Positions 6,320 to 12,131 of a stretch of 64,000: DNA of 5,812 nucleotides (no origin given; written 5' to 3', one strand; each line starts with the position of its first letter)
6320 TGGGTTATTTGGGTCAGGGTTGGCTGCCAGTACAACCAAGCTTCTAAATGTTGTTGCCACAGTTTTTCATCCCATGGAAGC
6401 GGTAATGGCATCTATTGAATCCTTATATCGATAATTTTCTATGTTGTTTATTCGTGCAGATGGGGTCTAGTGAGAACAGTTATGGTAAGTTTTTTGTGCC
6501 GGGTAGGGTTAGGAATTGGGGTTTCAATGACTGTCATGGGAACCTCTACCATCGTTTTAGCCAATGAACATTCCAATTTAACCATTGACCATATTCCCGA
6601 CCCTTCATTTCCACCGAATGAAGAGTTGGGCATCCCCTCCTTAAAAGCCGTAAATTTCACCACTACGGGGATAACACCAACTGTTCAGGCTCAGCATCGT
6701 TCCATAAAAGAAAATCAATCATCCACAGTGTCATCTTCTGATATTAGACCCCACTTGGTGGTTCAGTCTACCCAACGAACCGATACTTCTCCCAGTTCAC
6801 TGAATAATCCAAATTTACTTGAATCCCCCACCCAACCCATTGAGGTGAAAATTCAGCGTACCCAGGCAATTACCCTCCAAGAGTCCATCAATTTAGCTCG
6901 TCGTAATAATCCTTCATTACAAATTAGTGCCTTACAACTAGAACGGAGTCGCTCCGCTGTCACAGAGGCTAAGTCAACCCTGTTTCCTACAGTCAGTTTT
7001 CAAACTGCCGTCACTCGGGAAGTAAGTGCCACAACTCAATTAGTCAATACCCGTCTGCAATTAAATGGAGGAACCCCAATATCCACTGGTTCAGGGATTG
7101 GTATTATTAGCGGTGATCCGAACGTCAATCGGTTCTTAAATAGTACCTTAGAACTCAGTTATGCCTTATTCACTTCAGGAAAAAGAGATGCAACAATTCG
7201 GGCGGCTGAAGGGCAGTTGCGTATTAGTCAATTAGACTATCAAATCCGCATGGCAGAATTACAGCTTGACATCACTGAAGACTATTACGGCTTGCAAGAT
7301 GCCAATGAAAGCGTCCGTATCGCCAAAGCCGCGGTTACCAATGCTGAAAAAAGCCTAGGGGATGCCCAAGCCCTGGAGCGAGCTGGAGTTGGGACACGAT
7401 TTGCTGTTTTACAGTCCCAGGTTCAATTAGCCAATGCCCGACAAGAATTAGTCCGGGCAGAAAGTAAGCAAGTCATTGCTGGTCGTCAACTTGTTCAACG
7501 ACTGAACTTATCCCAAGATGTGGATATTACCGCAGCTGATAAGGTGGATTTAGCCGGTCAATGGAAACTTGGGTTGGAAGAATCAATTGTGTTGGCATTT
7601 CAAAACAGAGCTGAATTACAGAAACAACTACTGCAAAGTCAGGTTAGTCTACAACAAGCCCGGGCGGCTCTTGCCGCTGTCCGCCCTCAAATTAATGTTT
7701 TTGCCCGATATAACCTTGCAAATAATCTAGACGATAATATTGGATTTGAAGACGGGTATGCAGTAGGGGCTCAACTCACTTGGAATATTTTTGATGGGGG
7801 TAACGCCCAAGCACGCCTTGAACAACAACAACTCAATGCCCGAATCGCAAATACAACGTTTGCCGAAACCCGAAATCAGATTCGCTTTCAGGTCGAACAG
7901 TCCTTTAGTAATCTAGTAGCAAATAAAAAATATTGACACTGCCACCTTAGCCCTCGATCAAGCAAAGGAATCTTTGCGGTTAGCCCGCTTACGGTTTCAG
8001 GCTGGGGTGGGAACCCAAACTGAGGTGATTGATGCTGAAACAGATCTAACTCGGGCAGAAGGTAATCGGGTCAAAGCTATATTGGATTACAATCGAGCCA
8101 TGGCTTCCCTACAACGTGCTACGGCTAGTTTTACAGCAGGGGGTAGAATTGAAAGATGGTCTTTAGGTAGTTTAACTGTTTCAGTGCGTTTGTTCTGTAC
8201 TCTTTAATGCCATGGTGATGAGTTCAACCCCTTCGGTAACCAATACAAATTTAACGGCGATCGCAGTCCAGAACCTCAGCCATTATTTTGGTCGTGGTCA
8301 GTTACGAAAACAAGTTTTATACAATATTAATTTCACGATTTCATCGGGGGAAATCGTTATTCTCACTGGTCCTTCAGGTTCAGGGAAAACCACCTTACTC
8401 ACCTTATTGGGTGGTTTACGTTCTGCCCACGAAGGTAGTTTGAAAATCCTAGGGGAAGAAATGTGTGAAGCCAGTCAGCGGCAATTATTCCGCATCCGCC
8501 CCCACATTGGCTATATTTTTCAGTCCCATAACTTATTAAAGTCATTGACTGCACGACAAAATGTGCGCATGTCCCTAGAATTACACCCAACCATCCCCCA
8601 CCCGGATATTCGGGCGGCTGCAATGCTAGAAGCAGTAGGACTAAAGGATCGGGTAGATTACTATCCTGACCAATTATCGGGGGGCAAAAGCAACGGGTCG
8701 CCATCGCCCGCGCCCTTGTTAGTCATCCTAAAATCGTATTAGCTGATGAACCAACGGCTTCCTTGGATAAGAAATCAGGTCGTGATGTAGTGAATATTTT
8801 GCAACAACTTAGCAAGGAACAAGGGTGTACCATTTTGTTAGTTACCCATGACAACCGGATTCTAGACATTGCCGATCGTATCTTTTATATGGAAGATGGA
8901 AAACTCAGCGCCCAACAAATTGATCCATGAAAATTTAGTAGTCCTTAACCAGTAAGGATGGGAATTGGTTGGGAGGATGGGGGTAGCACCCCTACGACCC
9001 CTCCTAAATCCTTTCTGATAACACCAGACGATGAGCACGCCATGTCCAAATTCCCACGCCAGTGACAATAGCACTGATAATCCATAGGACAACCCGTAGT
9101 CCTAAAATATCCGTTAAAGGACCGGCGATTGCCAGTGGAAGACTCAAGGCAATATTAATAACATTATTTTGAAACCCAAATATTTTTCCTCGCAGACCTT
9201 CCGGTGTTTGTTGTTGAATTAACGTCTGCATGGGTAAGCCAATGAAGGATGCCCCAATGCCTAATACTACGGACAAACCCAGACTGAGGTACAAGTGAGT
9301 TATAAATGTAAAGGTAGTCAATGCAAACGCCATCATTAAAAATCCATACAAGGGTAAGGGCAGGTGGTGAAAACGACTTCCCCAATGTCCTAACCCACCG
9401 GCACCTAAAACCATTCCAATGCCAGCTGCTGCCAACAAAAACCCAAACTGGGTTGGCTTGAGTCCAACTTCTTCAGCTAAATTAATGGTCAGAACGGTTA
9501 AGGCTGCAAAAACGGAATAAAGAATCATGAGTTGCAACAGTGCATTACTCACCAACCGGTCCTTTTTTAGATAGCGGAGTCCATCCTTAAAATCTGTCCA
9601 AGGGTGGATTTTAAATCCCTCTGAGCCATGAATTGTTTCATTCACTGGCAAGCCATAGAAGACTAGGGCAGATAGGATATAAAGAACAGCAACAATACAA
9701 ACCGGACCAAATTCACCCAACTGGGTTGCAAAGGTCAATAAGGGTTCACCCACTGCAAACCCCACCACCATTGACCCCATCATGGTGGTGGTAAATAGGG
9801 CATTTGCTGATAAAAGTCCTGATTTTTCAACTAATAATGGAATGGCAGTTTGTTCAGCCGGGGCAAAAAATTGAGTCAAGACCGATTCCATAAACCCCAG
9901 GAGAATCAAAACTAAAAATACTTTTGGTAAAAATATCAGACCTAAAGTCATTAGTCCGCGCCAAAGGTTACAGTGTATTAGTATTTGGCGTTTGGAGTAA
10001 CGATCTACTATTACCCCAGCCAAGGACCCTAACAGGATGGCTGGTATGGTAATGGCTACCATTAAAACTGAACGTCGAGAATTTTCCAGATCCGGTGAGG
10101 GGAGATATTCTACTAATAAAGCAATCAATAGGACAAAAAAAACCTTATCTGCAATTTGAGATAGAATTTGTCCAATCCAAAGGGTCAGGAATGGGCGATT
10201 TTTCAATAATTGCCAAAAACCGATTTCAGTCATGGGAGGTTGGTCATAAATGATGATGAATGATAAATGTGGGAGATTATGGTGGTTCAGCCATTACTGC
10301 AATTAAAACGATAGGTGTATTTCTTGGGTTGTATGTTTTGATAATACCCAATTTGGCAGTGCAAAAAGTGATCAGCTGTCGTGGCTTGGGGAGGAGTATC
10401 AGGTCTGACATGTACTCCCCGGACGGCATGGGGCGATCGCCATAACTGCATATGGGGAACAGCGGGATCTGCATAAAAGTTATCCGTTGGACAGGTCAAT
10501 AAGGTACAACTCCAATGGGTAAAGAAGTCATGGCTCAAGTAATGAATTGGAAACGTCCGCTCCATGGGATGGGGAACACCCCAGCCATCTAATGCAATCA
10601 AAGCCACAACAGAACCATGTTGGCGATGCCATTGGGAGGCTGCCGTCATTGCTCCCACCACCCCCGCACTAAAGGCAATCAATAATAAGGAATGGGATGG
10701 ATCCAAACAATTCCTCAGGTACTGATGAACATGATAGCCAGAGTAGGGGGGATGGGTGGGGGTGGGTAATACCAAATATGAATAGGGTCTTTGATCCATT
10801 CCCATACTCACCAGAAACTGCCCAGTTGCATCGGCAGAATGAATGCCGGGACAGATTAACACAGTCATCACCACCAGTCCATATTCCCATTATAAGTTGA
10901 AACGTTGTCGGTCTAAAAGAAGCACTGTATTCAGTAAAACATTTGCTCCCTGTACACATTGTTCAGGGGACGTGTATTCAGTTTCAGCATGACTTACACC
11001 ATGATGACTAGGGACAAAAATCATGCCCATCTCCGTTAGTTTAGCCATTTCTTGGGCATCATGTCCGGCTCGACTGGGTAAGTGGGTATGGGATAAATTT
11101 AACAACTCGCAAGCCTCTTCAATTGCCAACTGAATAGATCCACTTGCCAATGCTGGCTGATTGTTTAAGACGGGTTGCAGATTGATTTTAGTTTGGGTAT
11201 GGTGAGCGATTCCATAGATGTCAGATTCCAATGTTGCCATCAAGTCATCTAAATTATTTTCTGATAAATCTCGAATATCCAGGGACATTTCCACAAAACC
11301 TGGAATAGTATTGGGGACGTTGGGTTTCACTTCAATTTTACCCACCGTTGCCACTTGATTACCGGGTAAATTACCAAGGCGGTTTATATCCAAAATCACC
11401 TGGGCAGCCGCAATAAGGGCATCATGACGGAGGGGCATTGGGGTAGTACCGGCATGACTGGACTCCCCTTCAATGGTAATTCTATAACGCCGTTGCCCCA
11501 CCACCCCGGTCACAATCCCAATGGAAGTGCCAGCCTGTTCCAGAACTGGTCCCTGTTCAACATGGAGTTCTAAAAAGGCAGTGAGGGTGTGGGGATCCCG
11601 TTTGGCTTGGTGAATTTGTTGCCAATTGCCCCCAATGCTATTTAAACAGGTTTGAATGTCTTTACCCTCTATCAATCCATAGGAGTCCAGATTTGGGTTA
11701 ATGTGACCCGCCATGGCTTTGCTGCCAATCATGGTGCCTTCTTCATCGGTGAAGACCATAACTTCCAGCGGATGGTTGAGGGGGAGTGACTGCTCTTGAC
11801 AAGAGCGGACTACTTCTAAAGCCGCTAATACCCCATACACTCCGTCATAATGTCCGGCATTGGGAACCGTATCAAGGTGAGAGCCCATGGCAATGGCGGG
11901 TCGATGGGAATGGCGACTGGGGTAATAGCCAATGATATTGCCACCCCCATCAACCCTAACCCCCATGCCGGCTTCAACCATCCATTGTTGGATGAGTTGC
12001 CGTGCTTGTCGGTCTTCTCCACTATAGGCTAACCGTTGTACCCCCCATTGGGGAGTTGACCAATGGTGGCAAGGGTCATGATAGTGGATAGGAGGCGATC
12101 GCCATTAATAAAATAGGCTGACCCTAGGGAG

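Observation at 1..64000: At least about 18 conserved genes are interrupted exactly at homopolymer runs, most likely systematic indel error rather than pseudogenisation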

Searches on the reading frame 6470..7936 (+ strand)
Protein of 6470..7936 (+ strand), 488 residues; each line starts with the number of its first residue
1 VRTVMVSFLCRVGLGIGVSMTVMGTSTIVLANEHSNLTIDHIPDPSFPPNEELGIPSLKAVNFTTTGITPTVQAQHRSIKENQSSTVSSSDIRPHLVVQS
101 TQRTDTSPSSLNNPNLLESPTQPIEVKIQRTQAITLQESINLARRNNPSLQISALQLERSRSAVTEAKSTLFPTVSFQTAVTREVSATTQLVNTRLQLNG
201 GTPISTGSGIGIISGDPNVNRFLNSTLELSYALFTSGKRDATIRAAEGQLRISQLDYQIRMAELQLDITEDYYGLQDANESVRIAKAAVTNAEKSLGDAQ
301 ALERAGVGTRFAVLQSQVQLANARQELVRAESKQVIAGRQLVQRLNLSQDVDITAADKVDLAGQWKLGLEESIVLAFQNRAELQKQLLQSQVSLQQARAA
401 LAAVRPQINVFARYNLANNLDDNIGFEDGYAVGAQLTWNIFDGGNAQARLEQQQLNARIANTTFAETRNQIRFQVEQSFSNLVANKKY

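Call 5: search_protein_families(library=pfam, proteins=[window:6470-7936:+])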
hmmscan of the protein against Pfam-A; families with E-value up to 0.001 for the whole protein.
window:6470-7936:+ (488 aa): 1 family
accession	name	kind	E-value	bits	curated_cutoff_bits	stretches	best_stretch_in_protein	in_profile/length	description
PF02321.23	OEP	-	3.3e-43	148.1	22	2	136-338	1-179/187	Outer membrane efflux protein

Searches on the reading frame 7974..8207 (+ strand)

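Call 5: search_protein_families(library=pfam, proteins=[window:7974-8207:+])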
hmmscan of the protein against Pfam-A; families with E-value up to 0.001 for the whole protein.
window:7974-8207:+ (77 aa): 1 family
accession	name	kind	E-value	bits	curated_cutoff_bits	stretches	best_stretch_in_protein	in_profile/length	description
PF02321.23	OEP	-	1.9e-08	34.8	22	1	1-50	137-186/187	Outer membrane efflux protein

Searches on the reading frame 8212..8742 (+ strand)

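Call 5: search_protein_families(library=pfam, proteins=[window:8212-8742:+])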
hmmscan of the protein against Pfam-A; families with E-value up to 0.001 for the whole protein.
window:8212-8742:+ (176 aa): 4 families
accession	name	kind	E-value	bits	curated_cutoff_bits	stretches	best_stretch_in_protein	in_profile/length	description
PF00005.33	ABC_tran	-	2.4e-22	80.5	25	1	37-159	2-113/137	ABC transporter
PF20703.3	nSTAND1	-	7.9e-05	22.9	27.1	1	16-64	7-51/379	Novel STAND NTPase 1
PF13191.12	AAA_16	-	9.3e-05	23.4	32.6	1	26-66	3-44/167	AAA ATPase domain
PF13555.12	AAA_29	-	0.0005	20.2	27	1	41-63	17-39/61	P-loop containing region of AAA domain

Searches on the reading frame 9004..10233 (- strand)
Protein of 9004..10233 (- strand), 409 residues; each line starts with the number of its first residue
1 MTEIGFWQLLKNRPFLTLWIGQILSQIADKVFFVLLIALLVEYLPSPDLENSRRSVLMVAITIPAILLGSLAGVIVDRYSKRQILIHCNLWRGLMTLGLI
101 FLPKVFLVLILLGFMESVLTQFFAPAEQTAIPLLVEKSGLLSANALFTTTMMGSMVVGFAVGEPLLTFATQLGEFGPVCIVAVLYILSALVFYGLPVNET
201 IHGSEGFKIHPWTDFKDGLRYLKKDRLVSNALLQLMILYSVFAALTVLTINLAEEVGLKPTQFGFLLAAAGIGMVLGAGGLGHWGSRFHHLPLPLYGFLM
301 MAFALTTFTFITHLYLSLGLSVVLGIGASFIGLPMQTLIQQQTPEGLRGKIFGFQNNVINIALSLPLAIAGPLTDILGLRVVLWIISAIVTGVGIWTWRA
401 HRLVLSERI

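Call 7: find_homologous_proteins(query=window:9004-10233:-, max_evalue=1e-50)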
Query window:9004-10233:- (409 aa): 2762 proteins with E <= 1e-50 among 8000 candidates; the best 120 are listed.
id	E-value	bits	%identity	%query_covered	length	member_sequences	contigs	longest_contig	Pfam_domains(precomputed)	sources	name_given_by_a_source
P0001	1.3e-257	872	99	100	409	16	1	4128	PF05977.20,PF07690.22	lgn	-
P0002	4.1e-209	713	81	100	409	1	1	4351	PF05977.20,PF07690.22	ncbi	-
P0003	6.2e-208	709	80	100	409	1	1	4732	PF05977.20,PF07690.22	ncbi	-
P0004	2.7e-174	598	62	100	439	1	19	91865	PF05977.20,PF07690.22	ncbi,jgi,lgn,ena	-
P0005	1.6e-172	592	69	100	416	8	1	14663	PF05977.20,PF07690.22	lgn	-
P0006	1.0e-171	590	68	100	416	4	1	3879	PF05977.20,PF07690.22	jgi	jgi:MFS family permease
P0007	3.8e-171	588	68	100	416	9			PF05977.20,PF07690.22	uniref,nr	uniref:MFS transporter n=1 Tax=Trichocoleus desertorum TaxID=1481672 RepID=UPI0025B3F5BD|nr:MFS tran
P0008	4.3e-171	588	62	100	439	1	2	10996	PF05977.20,PF07690.22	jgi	-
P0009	4.9e-171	587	67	99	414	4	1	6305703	PF05977.20,PF07690.22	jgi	jgi:MFS family permease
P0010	5.7e-171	587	62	100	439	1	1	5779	PF05977.20,PF07690.22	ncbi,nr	ncbi:MAG: MFS transporter [Verrucomicrobia bacterium]|nr:MFS transporter [Leptolyngbya sp. ES-bin-22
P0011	1.5e-170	586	68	99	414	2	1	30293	PF05977.20,PF07690.22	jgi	-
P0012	1.5e-169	582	67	99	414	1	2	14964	PF05977.20,PF00083.31,PF07690.22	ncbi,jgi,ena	-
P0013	1.5e-169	582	66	99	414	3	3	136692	PF05977.20,PF07690.22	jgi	jgi:MFS family permease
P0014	1.6e-169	582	68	100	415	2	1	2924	PF05977.20,PF07690.22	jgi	jgi:MFS family permease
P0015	1.9e-169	582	66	99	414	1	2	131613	PF05977.20,PF07690.22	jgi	jgi:MFS family permease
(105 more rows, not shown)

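Call 8: find_encoding_contigs(protein=P0001, flank=10000, max_places=10)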
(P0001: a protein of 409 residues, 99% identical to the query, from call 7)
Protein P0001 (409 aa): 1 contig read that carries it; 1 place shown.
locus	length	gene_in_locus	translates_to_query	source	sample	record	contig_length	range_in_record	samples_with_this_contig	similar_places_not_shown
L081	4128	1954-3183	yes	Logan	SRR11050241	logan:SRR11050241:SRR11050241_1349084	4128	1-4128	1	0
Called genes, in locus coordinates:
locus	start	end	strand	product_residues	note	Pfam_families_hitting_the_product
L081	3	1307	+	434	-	?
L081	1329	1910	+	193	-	-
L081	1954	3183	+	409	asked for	PF05977:MFS_3, PF07690:MFS_1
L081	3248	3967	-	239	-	PF13481:AAA_25 (faint), PF00005:ABC_tran, PF02463:SMC_N (faint), PF13304:AAA_21 (faint)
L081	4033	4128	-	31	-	?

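Call 9: list_cluster_members(proteins=[P0001])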
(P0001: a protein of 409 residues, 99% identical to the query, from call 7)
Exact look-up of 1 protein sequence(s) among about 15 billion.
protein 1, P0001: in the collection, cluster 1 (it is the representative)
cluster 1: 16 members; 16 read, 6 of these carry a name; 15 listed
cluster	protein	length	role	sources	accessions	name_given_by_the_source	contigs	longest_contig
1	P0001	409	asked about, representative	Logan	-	-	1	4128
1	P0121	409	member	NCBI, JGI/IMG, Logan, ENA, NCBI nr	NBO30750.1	MAG: MFS transporter [Cyanobacteria bacterium WB6_1B_304] | MFS transporter [Cyanobacteria bacterium WB6_1B_304]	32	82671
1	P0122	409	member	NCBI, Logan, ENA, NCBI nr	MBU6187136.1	MAG: MFS transporter [Cyanobacteria bacterium REEB444] | MFS transporter [Cyanobacteria bacterium REEB444]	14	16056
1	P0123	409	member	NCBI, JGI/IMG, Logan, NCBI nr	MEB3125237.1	MAG: MFS transporter [Synechococcales bacterium] | MFS transporter [Synechococcales bacterium]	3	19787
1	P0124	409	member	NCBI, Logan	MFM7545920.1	MAG: MFS transporter [Synechococcales cyanobacterium]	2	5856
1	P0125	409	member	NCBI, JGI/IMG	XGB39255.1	MAG: MFS transporter [Cyanobacteria bacterium LVE1205-1] | MFS family permease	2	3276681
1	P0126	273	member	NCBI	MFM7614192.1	MAG: MFS transporter, partial [Synechococcales cyanobacterium]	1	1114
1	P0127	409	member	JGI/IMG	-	-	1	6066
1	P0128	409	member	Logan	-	-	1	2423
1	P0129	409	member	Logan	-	-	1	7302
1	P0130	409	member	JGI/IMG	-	-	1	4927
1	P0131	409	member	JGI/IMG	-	-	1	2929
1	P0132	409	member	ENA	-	-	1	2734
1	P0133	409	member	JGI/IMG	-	-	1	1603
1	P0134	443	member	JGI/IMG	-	-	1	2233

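Call 10: find_encoding_contigs(protein=P0125, flank=10000, max_places=4)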
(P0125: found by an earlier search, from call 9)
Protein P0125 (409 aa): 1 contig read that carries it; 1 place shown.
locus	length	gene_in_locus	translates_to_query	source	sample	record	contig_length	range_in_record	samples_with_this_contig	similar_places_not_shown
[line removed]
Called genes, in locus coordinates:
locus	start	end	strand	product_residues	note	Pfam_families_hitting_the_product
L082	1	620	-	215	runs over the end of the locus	PF13276:HTH_21 (weak), PF00665:rve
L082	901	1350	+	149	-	PF00334:NDK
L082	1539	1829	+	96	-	PF05542:DUF760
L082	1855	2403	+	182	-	-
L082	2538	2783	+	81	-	-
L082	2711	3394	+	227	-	PF00528:BPD_transp_1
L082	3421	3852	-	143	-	PF14271:DUF4359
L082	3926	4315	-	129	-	PF21986:AH_C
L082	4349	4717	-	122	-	PF01425:Amidase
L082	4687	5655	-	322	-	PF01425:Amidase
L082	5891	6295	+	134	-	PF00378:ECH_1, PF16113:ECH_2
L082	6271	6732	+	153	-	PF00378:ECH_1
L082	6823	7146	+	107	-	PF01408:GFO_IDH_MocA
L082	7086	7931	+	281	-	PF01408:GFO_IDH_MocA (weak), PF22725:GFO_IDH_MocA_C3, PF02894:GFO_IDH_MocA_C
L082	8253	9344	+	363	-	PF04389:Peptidase_M28, PF01546:Peptidase_M20, PF07687:M20_dimer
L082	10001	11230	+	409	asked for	PF05977:MFS_3, PF07690:MFS_1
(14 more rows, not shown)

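Call 11: find_encoding_contigs(protein=P0121, flank=10000, max_places=10)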
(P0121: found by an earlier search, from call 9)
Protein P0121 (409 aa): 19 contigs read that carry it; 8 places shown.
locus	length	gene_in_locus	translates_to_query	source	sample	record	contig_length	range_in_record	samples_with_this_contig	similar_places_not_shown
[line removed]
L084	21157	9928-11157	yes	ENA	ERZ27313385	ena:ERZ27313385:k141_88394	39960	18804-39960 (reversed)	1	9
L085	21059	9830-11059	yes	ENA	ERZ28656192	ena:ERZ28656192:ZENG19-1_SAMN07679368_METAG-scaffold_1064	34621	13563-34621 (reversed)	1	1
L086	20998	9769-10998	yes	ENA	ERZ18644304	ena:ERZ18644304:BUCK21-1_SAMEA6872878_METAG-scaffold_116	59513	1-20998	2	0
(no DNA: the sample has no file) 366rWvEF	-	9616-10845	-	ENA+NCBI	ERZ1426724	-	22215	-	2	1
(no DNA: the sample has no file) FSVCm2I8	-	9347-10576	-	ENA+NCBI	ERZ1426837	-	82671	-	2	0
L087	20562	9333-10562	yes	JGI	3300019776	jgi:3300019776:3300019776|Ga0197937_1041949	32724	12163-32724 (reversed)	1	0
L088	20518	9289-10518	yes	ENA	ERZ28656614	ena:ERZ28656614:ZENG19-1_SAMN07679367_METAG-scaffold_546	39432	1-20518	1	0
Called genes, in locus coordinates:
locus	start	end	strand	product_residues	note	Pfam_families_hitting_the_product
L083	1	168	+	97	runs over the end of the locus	PF03235:GmrSD_N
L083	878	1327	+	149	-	PF00334:NDK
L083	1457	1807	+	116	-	PF05542:DUF760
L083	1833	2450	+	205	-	-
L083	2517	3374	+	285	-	PF00528:BPD_transp_1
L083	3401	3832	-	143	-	PF14271:DUF4359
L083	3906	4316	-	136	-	PF21986:AH_C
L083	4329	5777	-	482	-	PF01425:Amidase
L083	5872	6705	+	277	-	PF00378:ECH_1, PF16113:ECH_2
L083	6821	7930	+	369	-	PF01408:GFO_IDH_MocA, PF22725:GFO_IDH_MocA_C3, PF02894:GFO_IDH_MocA_C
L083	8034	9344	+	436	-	PF04389:Peptidase_M28, PF01546:Peptidase_M20, PF07687:M20_dimer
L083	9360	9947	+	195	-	-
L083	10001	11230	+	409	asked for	PF05977:MFS_3, PF07690:MFS_1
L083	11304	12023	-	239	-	PF13481:AAA_25 (faint), PF00005:ABC_tran, PF02463:SMC_N (faint), PF13304:AAA_21 (faint)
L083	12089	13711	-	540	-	PF02321:OEP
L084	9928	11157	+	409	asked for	PF05977:MFS_3, PF07690:MFS_1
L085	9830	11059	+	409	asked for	PF05977:MFS_3, PF07690:MFS_1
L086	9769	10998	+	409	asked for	PF05977:MFS_3, PF07690:MFS_1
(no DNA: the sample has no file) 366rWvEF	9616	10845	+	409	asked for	PF05977:MFS_3, PF07690:MFS_1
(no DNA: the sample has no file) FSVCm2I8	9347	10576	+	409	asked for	PF05977:MFS_3, PF07690:MFS_1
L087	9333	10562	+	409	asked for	PF05977:MFS_3, PF07690:MFS_1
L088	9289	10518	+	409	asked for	PF05977:MFS_3, PF07690:MFS_1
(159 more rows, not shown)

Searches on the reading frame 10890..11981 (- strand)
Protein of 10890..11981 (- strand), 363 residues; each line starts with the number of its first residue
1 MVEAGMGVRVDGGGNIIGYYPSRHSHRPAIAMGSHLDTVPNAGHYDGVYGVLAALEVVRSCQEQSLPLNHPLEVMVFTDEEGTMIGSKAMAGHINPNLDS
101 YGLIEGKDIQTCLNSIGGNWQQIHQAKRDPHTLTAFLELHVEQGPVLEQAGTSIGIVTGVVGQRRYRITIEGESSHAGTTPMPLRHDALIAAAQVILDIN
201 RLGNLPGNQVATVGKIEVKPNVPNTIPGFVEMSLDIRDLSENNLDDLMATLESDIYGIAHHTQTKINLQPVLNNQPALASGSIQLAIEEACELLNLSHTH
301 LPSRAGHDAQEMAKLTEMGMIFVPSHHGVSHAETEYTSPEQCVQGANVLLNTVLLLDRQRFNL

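Call 5: search_protein_families(library=pfam, proteins=[window:10890-11981:-])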
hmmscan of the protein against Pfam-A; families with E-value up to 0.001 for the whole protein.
window:10890-11981:- (363 aa): 3 families
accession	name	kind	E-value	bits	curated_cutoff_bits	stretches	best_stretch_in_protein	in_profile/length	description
PF01546.33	Peptidase_M20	-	2.3e-26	93.4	24.6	1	32-353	2-204/206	Peptidase family M20/M25/M40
PF04389.22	Peptidase_M28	-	9.9e-10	38.9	21.3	1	15-96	1-81/193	Peptidase family M28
PF07687.19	M20_dimer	-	3.5e-09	37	21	1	160-255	3-99/107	Peptidase dimerisation domain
